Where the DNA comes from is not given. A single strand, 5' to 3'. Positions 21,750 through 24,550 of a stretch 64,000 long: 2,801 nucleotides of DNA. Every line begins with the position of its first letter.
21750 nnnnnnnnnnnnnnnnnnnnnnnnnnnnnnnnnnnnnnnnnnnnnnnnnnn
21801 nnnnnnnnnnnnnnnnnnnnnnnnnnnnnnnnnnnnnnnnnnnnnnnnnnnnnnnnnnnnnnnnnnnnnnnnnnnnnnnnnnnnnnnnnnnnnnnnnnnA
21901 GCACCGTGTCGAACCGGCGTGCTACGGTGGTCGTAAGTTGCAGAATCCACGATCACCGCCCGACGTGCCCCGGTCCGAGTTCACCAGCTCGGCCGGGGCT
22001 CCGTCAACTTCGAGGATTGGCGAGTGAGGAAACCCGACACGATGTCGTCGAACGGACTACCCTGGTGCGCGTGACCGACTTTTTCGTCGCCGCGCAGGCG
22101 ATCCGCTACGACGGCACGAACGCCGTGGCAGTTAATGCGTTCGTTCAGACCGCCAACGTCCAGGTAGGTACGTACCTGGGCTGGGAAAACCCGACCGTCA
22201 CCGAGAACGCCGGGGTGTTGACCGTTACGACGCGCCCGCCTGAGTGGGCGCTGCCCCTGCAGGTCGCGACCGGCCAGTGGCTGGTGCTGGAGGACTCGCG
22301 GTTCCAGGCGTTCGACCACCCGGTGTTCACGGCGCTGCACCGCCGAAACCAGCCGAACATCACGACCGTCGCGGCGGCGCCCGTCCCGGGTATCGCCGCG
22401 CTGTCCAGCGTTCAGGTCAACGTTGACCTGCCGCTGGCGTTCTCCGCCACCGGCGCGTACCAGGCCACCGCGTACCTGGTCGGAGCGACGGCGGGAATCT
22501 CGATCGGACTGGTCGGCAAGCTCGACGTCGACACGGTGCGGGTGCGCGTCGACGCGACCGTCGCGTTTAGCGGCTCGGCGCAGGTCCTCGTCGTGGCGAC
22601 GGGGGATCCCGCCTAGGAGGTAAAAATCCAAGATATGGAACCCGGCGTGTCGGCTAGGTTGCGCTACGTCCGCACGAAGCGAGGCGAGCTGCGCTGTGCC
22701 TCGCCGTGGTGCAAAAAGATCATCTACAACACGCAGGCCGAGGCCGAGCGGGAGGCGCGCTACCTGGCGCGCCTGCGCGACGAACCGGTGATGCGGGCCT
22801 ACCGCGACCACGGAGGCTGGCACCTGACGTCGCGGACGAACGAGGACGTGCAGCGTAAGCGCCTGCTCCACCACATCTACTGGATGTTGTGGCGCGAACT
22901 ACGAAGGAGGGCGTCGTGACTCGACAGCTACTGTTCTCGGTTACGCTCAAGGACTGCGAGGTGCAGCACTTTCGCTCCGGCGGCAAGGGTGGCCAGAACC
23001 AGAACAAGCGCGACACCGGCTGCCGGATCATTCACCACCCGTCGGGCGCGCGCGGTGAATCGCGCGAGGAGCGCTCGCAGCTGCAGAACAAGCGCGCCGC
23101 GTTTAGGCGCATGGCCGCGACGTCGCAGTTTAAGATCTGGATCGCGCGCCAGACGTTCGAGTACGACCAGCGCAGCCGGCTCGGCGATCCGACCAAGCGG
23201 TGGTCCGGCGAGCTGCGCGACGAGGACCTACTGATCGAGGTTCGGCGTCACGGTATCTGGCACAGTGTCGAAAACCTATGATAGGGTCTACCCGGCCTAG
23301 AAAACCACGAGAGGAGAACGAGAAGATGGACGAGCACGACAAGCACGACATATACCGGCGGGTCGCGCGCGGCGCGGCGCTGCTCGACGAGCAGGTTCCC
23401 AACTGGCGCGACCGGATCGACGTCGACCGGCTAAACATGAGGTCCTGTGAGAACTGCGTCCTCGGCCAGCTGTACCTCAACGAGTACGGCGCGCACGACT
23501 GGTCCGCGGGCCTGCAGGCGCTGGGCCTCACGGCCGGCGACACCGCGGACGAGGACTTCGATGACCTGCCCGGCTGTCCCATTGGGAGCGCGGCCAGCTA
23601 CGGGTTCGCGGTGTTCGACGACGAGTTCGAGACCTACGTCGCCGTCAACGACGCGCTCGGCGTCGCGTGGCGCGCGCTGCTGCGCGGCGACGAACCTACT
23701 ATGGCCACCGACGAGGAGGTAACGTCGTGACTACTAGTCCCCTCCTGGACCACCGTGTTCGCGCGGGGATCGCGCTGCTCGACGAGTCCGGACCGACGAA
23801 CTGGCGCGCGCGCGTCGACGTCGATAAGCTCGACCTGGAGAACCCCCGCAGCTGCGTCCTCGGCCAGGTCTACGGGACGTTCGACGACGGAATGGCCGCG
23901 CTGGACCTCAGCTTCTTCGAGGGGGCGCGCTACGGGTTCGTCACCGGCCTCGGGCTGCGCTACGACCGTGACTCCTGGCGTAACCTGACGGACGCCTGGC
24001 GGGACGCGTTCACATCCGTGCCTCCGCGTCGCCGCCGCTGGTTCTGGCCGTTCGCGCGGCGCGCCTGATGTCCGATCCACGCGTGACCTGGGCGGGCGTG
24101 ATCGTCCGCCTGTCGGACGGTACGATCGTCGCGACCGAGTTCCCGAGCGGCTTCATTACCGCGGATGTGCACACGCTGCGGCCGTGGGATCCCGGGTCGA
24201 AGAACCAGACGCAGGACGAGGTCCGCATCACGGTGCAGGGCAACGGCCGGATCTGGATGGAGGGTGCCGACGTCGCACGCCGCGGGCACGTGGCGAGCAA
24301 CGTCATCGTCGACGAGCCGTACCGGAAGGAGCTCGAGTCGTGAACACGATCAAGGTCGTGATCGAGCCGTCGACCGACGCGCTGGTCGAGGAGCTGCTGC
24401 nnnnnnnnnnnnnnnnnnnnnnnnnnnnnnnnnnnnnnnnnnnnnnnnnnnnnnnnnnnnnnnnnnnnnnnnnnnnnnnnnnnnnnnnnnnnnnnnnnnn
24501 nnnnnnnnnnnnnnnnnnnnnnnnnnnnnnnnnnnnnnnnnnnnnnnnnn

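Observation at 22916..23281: Phage-encoded GGQ-motif release-factor-like protein (ArfB-type ribosome rescue / peptidyl-tRNA hydrolase)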

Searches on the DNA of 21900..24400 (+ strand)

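Call 6: search_dna_similar(query=window:21900-24400:+, collection=phages, mode=near)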
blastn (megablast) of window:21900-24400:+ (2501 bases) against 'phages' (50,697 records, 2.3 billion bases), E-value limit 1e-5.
No match.

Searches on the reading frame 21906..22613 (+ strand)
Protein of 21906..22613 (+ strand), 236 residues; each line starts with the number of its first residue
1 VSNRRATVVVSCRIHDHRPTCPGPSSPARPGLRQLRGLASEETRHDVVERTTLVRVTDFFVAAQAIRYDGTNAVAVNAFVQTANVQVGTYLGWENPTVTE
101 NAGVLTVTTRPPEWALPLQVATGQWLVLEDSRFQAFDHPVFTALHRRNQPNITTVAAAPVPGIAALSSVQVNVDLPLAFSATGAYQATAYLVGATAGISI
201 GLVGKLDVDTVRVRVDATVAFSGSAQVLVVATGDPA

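Call 32: search_protein_families(library=pfam, proteins=[window:21906-22613:+], max_evalue=0.1)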
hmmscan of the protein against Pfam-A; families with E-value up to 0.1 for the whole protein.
window:21906-22613:+ (236 aa): 1 family
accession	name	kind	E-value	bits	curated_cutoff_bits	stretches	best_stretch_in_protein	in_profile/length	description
PF23698.1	ORF29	-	0.011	16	27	1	138-177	14-53/63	ORF29-like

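Call 33: search_protein_families(library=phrogs, proteins=[window:21906-22613:+], max_evalue=0.001)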
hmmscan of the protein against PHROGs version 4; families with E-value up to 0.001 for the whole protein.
window:21906-22613:+ (236 aa): 0 families

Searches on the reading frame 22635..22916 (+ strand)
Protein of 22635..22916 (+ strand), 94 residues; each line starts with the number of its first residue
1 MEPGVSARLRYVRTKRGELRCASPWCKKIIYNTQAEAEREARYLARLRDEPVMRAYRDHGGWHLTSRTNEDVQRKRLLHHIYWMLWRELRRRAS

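Call 32: search_protein_families(library=pfam, proteins=[window:22635-22916:+], max_evalue=0.1)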
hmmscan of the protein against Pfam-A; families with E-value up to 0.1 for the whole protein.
window:22635-22916:+ (94 aa): 0 families

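Call 33: search_protein_families(library=phrogs, proteins=[window:22635-22916:+], max_evalue=0.001)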
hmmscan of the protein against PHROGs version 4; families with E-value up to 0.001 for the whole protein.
window:22635-22916:+ (94 aa): 0 families

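Call 64: search_protein_families(library=padloc, proteins=[window:22635-22916:+], max_evalue=0.01)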
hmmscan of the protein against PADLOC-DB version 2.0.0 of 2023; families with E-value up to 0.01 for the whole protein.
window:22635-22916:+ (94 aa): 0 families
